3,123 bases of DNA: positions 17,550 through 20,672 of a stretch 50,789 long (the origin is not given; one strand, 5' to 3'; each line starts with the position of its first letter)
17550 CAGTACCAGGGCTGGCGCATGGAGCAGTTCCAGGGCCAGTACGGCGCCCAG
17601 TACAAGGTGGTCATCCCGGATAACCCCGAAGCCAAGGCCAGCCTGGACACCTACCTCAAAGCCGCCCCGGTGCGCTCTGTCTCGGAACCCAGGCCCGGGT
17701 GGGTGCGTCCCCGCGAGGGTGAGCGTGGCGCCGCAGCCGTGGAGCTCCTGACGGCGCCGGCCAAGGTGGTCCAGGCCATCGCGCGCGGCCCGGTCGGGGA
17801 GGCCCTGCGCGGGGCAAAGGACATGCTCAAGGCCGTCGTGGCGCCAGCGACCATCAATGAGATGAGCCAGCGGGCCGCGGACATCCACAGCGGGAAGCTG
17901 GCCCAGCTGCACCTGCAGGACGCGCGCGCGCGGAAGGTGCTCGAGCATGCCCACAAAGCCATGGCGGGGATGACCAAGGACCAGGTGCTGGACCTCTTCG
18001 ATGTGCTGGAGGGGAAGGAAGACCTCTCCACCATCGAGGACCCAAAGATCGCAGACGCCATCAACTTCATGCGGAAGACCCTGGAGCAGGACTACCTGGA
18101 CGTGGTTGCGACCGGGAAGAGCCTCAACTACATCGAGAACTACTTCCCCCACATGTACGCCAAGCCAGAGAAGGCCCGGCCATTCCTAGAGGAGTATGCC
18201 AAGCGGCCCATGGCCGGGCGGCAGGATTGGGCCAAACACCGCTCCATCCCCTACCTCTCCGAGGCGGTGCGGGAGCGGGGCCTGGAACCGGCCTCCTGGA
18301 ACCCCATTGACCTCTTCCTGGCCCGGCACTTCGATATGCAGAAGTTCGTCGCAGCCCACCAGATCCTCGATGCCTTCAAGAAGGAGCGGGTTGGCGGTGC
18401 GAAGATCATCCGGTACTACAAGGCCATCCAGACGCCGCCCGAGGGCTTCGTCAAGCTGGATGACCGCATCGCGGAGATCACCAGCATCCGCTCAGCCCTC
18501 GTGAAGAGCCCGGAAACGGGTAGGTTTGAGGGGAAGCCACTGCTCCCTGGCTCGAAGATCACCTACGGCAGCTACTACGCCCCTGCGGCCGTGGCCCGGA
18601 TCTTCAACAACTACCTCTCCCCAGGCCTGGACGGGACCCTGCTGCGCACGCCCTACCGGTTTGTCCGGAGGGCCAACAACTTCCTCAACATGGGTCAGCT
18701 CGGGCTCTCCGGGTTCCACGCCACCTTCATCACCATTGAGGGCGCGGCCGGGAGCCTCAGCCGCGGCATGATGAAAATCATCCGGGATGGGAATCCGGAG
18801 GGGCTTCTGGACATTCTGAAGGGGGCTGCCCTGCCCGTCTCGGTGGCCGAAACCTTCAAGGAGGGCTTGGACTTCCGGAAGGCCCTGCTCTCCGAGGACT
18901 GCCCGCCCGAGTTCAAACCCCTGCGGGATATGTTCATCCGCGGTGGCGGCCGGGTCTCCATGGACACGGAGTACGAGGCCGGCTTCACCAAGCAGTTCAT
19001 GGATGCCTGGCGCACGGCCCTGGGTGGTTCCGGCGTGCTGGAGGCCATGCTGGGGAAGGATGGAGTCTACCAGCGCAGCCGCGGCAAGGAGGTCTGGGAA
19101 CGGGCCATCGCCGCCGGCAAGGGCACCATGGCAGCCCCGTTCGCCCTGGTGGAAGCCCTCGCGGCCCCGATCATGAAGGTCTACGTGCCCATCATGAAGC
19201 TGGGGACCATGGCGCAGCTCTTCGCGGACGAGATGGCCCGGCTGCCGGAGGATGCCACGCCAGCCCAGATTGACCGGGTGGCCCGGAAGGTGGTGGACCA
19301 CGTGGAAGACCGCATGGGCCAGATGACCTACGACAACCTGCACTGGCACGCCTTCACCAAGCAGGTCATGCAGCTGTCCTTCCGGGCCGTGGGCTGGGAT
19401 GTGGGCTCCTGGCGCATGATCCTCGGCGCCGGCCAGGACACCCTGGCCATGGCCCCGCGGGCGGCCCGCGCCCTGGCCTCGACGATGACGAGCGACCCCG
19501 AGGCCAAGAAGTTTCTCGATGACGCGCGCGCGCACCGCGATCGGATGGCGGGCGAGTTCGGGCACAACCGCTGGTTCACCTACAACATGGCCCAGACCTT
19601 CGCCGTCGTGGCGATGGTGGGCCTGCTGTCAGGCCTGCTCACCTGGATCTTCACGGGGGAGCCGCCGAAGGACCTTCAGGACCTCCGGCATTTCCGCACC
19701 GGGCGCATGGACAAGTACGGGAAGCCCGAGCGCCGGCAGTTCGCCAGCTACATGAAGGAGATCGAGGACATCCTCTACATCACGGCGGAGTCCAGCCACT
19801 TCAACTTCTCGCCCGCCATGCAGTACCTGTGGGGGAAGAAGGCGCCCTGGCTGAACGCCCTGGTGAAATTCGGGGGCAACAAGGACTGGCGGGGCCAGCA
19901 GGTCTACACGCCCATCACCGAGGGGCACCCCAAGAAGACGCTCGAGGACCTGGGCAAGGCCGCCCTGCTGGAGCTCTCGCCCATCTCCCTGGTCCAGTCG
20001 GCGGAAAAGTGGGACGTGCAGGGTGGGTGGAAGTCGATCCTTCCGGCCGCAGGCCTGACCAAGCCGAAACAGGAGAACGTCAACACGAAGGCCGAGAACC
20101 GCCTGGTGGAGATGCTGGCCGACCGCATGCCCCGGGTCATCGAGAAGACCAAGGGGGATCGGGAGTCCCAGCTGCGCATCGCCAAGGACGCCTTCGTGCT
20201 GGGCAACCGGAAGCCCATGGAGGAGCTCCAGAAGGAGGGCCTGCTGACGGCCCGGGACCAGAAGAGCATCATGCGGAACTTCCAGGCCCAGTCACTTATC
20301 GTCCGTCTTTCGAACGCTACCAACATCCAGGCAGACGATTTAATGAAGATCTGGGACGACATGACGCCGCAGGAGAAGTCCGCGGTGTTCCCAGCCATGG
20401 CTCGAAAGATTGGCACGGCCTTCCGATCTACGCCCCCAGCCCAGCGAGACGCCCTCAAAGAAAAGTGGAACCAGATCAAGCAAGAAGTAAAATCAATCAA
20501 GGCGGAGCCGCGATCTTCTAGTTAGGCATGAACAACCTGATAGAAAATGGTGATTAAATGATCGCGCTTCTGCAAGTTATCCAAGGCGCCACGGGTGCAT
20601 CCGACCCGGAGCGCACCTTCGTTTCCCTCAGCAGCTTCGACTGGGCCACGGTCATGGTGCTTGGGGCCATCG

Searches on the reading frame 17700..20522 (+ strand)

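Call 114: search_protein_families(library=pfam, proteins=[window:17700-20522:+], max_evalue=0.01)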
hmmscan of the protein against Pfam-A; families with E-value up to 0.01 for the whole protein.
window:17700-20522:+ (941 aa): 1 family
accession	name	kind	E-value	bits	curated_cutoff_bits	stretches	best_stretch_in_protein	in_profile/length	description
PF11304.13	DUF3106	-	0.0096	16.8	24.3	0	869-928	39-93/104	Protein of unknown function (DUF3106)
